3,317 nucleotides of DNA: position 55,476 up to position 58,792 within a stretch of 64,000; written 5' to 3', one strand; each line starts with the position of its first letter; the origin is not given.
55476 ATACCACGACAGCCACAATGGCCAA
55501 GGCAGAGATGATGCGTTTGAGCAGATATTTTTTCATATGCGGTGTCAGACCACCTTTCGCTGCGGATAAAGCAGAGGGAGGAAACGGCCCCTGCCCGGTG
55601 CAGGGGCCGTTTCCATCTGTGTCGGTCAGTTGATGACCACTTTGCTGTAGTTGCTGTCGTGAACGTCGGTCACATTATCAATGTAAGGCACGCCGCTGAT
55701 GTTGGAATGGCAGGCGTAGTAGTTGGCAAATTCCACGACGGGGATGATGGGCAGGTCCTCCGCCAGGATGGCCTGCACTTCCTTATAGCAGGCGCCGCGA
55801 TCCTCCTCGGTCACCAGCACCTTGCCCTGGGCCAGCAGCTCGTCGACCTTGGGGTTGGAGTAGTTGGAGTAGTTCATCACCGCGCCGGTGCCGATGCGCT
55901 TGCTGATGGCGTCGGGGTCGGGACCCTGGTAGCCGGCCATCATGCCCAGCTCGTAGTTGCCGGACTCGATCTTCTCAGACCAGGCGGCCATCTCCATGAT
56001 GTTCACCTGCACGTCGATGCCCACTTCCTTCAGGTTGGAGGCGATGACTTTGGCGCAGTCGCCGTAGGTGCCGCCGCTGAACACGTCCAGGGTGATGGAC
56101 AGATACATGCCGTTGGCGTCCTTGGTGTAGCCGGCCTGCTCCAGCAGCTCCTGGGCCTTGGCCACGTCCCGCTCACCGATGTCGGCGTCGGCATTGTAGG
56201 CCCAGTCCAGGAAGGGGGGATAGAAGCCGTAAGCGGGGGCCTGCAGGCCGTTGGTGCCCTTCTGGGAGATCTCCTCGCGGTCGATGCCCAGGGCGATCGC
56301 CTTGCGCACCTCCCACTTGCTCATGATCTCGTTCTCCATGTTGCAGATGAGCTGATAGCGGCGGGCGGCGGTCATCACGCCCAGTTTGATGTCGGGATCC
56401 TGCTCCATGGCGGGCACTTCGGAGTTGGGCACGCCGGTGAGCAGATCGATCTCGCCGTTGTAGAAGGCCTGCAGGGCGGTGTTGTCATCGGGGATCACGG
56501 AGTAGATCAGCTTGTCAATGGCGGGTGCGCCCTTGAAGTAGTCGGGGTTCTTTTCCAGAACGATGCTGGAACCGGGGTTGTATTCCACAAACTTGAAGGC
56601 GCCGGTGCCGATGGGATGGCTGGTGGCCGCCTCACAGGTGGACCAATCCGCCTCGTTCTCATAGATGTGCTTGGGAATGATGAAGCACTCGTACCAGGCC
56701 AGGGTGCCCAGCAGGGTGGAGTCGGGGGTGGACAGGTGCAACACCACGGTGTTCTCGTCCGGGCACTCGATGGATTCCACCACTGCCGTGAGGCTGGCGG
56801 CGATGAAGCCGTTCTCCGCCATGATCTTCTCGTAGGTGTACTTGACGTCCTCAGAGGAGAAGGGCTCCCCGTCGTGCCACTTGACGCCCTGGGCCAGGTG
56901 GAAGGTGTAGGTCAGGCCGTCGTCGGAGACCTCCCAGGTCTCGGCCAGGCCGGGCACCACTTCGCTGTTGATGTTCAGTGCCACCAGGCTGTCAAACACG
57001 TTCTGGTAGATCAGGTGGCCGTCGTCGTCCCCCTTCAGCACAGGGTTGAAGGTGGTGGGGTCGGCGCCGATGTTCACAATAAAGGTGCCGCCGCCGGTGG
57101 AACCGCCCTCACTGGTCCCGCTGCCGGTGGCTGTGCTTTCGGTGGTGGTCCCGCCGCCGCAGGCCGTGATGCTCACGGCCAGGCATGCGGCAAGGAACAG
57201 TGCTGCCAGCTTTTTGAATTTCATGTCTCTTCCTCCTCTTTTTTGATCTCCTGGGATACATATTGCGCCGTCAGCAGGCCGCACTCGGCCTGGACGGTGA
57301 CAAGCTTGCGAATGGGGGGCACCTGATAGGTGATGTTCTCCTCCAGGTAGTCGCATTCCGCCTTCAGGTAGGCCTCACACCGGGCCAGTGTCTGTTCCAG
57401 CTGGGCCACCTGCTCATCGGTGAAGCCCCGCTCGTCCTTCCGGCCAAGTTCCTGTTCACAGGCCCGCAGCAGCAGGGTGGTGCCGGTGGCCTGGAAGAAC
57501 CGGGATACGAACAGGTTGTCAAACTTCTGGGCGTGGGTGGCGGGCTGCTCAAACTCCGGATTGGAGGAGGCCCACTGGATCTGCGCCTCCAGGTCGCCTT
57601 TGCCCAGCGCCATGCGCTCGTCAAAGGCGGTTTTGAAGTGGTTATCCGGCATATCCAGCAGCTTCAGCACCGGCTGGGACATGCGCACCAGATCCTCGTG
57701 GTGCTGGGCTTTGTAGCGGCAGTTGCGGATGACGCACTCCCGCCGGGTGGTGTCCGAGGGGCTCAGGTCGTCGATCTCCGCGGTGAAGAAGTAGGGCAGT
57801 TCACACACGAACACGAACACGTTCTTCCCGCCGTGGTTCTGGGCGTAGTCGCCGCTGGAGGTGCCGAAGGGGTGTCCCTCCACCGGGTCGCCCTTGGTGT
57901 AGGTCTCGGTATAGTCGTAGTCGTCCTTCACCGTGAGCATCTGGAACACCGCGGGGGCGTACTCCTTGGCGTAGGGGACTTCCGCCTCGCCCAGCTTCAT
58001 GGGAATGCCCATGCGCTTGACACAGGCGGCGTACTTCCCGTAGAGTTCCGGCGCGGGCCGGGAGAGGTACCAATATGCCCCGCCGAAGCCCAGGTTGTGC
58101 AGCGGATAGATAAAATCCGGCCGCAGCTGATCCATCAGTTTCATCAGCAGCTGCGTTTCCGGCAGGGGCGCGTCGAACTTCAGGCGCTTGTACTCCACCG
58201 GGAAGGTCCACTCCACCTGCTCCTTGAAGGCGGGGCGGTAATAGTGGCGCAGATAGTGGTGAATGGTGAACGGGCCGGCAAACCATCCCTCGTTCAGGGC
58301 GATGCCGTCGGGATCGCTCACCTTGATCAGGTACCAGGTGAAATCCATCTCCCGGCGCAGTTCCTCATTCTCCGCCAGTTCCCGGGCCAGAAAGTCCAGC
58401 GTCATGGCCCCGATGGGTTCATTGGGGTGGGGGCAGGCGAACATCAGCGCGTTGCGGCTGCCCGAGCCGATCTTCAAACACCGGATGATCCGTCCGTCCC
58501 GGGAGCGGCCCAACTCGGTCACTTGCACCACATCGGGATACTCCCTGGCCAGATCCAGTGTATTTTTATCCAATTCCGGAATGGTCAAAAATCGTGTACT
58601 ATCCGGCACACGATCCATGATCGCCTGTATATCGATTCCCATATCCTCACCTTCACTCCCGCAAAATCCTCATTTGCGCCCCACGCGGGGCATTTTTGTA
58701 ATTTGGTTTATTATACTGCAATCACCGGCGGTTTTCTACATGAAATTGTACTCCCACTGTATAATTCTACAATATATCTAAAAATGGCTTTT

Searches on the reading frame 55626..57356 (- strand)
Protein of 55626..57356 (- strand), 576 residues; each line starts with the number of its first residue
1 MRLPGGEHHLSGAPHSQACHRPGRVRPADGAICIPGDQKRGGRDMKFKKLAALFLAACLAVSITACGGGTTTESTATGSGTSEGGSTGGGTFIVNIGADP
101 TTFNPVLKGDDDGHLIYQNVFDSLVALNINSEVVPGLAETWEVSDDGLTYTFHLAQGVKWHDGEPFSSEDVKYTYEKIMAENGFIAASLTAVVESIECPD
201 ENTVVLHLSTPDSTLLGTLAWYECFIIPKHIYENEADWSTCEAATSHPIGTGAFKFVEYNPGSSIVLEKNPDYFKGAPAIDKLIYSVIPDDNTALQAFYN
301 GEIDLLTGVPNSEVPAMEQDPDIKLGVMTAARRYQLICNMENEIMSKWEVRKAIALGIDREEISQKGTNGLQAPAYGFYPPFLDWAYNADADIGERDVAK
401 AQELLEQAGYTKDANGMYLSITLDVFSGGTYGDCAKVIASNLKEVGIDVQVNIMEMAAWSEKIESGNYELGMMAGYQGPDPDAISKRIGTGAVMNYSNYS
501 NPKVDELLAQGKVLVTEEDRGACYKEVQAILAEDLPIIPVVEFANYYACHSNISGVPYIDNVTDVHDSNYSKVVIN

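Call 77: search_protein_families(library=pfam, proteins=[window:55626-57356:-], max_evalue=0.00001)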
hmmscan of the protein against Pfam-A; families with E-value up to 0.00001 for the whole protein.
window:55626-57356:- (576 aa): 1 family
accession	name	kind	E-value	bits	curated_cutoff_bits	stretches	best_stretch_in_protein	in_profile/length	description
PF00496.27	SBP_bac_5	-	1.2e-92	311.3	32.4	1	132-488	1-360/368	Bacterial extracellular solute-binding proteins, family 5 Middle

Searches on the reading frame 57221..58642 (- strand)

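Call 77: search_protein_families(library=pfam, proteins=[window:57221-58642:-], max_evalue=0.00001)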
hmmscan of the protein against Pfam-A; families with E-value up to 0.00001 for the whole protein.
window:57221-58642:- (473 aa): 1 family
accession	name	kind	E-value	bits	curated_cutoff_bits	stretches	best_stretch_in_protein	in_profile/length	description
PF00246.29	Peptidase_M14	-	1.3e-09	38.5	21.6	1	30-116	7-105/286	Zinc carboxypeptidase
